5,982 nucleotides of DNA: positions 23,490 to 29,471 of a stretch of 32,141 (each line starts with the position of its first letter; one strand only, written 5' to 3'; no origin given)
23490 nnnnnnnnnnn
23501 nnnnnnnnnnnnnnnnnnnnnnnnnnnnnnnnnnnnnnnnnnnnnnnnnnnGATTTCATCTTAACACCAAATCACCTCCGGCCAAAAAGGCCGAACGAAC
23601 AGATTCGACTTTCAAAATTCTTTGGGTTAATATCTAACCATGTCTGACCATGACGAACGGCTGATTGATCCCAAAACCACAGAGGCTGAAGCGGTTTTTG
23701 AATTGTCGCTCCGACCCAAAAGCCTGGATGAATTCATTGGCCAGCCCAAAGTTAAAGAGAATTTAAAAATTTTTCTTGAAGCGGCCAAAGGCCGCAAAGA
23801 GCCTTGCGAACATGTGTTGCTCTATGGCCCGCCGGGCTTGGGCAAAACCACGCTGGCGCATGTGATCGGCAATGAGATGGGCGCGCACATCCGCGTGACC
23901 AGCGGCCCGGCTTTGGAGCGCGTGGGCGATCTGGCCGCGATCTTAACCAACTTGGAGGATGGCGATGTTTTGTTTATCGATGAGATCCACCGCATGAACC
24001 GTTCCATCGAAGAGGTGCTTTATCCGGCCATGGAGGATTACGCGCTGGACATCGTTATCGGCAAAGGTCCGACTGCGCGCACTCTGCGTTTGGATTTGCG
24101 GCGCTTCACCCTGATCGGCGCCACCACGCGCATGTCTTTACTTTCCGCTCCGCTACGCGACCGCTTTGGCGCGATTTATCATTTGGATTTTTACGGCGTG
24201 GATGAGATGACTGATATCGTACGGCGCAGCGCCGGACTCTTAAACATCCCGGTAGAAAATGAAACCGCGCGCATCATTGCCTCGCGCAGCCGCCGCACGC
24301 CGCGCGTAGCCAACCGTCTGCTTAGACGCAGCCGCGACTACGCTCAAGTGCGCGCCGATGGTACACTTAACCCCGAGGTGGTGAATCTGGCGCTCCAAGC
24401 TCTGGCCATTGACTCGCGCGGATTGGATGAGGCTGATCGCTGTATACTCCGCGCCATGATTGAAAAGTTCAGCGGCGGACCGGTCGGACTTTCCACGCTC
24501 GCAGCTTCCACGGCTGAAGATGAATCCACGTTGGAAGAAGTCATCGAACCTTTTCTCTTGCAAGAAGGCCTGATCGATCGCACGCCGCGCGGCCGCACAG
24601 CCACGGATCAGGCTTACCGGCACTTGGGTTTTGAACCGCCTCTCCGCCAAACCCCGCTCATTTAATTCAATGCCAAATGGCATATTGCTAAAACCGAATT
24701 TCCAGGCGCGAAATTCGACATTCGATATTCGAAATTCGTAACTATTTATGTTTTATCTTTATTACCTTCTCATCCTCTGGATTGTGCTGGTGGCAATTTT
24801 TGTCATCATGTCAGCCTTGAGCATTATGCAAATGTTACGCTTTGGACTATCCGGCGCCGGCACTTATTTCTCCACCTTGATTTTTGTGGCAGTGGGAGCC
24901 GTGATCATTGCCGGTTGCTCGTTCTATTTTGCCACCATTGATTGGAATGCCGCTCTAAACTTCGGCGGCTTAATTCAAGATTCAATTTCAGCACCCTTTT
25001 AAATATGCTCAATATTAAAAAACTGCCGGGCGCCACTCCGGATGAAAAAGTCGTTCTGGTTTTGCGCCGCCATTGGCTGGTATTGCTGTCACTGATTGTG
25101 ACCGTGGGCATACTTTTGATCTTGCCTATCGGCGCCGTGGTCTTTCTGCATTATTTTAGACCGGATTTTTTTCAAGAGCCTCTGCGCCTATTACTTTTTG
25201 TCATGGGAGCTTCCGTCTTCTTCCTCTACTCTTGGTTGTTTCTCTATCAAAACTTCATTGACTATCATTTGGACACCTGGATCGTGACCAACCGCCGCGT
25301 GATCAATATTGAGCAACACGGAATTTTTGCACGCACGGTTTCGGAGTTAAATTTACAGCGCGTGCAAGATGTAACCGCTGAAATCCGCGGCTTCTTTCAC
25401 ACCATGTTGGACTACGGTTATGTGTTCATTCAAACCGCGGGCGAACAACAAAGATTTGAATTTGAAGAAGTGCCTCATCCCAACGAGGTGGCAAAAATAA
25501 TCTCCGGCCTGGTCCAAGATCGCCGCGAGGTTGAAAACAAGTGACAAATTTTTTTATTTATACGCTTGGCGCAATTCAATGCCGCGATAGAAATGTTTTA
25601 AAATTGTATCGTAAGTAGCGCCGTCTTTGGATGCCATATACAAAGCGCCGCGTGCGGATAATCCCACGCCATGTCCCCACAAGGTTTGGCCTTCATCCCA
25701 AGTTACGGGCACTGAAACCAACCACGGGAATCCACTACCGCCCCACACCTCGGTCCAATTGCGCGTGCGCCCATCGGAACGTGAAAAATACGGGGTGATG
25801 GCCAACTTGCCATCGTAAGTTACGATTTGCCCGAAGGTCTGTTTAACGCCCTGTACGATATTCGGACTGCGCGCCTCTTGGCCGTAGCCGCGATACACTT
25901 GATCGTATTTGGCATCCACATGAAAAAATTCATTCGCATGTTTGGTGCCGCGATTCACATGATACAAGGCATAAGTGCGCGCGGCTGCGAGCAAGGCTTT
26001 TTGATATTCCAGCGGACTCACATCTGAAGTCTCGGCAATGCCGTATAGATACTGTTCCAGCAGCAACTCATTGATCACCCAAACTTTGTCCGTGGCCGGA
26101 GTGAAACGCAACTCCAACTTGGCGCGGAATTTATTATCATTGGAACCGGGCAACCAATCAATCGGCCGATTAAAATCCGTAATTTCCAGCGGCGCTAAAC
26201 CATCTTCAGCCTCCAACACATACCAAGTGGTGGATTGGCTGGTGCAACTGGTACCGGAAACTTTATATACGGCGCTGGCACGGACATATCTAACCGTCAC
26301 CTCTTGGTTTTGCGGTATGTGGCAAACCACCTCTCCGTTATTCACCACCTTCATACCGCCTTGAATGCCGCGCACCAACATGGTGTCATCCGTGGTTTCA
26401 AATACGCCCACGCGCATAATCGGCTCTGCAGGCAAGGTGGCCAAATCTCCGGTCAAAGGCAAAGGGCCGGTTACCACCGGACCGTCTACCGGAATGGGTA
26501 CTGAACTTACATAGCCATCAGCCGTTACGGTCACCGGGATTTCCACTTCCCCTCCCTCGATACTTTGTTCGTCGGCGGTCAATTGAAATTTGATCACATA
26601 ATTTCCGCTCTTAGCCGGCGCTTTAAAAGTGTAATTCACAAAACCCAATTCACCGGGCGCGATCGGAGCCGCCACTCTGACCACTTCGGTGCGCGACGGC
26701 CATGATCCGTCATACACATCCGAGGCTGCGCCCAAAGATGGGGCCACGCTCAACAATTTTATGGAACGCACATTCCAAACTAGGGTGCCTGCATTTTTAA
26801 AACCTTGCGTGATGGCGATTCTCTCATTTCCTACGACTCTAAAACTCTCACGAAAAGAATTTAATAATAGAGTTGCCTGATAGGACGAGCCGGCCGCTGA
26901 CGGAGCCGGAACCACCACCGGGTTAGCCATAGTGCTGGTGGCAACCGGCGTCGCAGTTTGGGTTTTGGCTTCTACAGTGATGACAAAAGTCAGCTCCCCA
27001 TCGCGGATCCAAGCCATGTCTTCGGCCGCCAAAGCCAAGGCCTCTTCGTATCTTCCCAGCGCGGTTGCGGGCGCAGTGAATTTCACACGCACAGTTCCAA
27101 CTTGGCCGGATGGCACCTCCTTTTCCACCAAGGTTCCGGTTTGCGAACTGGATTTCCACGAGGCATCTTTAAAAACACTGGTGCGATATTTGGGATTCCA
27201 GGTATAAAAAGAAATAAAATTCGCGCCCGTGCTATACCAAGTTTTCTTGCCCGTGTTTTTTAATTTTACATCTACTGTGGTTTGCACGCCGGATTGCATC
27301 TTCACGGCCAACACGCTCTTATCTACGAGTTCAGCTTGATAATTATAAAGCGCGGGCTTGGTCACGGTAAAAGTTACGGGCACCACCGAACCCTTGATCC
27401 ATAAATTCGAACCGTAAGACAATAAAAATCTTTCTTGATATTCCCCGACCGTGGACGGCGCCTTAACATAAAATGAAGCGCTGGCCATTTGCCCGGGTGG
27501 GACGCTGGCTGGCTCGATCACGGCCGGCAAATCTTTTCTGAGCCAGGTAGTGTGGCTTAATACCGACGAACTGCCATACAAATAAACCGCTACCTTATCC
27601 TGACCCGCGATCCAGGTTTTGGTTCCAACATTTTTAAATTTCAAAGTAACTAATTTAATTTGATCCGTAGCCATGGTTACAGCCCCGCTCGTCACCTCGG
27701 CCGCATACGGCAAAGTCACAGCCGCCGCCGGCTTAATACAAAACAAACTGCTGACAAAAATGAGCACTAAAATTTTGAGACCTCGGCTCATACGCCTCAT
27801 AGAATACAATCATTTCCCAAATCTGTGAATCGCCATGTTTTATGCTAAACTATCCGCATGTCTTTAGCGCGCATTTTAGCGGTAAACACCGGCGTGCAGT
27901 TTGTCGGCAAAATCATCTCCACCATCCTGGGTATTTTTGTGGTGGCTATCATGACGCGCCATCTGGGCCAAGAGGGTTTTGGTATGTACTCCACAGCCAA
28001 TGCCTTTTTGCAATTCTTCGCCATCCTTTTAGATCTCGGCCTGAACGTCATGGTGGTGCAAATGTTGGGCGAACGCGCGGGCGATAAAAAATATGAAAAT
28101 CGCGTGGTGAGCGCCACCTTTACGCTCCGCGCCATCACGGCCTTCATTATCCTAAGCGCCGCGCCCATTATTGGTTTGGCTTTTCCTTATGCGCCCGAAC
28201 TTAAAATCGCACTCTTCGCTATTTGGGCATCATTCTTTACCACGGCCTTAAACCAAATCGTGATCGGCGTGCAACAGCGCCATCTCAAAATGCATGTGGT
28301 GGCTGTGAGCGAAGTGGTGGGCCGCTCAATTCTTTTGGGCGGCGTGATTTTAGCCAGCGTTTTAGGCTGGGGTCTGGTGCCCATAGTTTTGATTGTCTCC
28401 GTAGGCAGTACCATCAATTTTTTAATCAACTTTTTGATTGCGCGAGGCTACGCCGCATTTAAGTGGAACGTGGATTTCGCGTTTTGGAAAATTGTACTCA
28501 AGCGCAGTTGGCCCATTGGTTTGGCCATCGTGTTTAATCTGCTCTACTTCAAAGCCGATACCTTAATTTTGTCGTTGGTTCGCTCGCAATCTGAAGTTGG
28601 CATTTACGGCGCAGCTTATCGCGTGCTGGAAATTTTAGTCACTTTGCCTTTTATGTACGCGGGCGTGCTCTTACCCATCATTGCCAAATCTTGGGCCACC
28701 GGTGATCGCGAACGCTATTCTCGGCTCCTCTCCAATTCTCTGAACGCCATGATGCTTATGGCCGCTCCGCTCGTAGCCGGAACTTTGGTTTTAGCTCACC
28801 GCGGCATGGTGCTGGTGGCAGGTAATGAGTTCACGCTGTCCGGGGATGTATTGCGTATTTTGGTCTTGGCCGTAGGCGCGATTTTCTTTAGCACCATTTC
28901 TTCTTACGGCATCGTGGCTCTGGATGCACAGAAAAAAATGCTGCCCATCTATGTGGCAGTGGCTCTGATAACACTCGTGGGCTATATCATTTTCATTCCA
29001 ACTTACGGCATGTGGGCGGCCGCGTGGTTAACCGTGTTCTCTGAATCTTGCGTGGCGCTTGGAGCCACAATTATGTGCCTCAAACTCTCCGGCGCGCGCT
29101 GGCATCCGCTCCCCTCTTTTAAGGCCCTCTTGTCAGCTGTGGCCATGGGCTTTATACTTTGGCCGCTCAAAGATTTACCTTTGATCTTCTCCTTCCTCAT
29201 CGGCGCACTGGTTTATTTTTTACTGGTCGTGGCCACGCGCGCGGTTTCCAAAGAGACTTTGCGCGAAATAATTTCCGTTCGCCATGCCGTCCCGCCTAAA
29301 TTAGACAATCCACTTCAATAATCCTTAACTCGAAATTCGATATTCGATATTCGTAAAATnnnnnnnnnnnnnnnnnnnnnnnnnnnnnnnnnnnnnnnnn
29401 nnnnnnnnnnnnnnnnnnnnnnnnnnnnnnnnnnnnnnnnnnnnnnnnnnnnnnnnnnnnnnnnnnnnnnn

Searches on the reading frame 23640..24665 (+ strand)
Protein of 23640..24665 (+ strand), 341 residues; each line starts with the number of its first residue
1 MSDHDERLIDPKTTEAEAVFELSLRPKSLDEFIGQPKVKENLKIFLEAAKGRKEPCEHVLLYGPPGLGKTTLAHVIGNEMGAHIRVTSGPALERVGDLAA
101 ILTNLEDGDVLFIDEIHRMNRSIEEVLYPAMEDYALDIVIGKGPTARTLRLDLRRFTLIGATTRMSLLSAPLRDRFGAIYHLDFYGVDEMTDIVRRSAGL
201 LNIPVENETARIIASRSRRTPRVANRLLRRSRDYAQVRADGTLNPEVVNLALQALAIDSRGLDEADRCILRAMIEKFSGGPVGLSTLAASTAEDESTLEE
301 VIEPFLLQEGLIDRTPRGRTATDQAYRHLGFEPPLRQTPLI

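Call 10: search_protein_families(library=pfam, proteins=[window:23640-24665:+], max_evalue=0.01)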
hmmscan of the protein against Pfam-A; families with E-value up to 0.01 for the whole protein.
window:23640-24665:+ (341 aa): 23 families
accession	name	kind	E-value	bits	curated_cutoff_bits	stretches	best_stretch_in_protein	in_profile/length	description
PF05496.18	RuvB_N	-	5.1e-79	264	27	1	24-182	1-159/159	Holliday junction DNA helicase RuvB P-loop domain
PF17864.7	AAA_lid_4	-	5e-25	87.5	27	1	185-258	1-74/74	RuvB AAA lid domain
PF05491.19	RuvB_C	-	9.9e-25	86.7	24.7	1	260-329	2-71/72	RuvB C-terminal winged helix domain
PF00004.35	AAA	-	9e-22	78.4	21.2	1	59-182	1-129/131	ATPase family associated with various cellular activities (AAA)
PF07728.20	AAA_5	-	8.8e-10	39.2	22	1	58-176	1-139/139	AAA domain (dynein-related subfamily)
PF01078.27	Mg_chelatase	-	2.1e-06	27.7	20.3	1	29-76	2-42/207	Magnesium chelatase, subunit ChlI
PF06068.19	TIP49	-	5.5e-06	26.2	23.8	1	30-87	24-81/347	TIP49 P-loop domain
PF13191.12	AAA_16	-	1.6e-05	25.9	32.6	1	48-94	15-63/167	AAA ATPase domain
PF05673.19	DUF815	-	4.3e-05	23.2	23.8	1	28-115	26-115/249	Protein of unknown function (DUF815)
PF02367.23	TsaE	-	0.00026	21.4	26.6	0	53-88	18-53/128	Threonylcarbamoyl adenosine biosynthesis protein TsaE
PF00910.28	RNA_helicase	-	0.00044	21.1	21.5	1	59-128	1-72/105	RNA helicase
PF00493.29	MCM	-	0.00062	19.4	23.3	0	58-138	59-152/224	MCM P-loop domain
PF13173.12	AAA_14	-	0.00068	20.1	27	1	59-129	5-84/129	AAA domain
PF13401.12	AAA_22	-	0.0011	19.7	27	0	56-79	5-28/130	AAA domain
PF14532.12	Sigma54_activ_2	-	0.0012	19.5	25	1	38-128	6-90/138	Sigma-54 interaction domain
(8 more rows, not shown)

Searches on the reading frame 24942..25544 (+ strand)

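Call 10: search_protein_families(library=pfam, proteins=[window:24942-25544:+], max_evalue=0.01)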
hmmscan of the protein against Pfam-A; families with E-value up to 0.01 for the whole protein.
window:24942-25544:+ (200 aa): 3 families
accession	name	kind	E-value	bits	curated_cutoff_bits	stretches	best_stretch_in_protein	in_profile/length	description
PF03703.20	bPH_2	-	3e-08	34.2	22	1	113-187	6-78/78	Bacterial PH domain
PF14470.12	bPH_3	-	0.0018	19.1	23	1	102-150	12-62/95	Bacterial PH domain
PF08000.17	bPH_1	-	0.0035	17.8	27.7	1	108-189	38-120/122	Bacterial PH domain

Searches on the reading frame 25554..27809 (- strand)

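Call 10: search_protein_families(library=pfam, proteins=[window:25554-27809:-], max_evalue=0.01)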
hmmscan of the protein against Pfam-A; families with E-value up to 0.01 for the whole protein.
window:25554-27809:- (751 aa): 2 families
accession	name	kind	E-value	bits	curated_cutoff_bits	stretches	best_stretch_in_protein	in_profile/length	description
PF16158.11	N_BRCA1_IG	-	9.9e-15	55.5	28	2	55-138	17-104/108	Ig-like domain from next to BRCA1 gene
PF08486.15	SpoIID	-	1.5e-12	48.4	23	1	574-665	3-97/97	Stage II sporulation protein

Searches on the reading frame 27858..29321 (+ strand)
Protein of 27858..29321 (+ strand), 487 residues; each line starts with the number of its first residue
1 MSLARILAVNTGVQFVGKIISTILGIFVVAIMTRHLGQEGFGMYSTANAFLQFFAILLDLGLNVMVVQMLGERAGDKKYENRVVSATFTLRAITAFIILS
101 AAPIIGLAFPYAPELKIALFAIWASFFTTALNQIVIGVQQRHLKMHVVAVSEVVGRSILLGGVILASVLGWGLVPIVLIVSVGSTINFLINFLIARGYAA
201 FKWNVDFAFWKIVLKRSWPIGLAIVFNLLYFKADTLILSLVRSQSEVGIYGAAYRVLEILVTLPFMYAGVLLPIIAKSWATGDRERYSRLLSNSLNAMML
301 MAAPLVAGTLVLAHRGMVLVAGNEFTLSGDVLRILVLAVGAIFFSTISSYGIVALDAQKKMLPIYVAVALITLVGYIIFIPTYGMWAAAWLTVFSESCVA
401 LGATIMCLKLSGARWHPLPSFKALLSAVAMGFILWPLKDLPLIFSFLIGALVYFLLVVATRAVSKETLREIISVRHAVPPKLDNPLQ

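Call 10: search_protein_families(library=pfam, proteins=[window:27858-29321:+], max_evalue=0.01)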
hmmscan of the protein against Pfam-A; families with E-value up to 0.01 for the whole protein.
window:27858-29321:+ (487 aa): 2 families
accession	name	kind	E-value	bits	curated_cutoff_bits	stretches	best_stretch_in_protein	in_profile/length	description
PF01943.22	Polysacc_synt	-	3.2e-30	105.9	28.2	1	9-278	3-273/274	Polysaccharide biosynthesis protein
PF13440.11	Polysacc_synt_3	-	1.3e-19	71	23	1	31-325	1-288/293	Polysaccharide biosynthesis protein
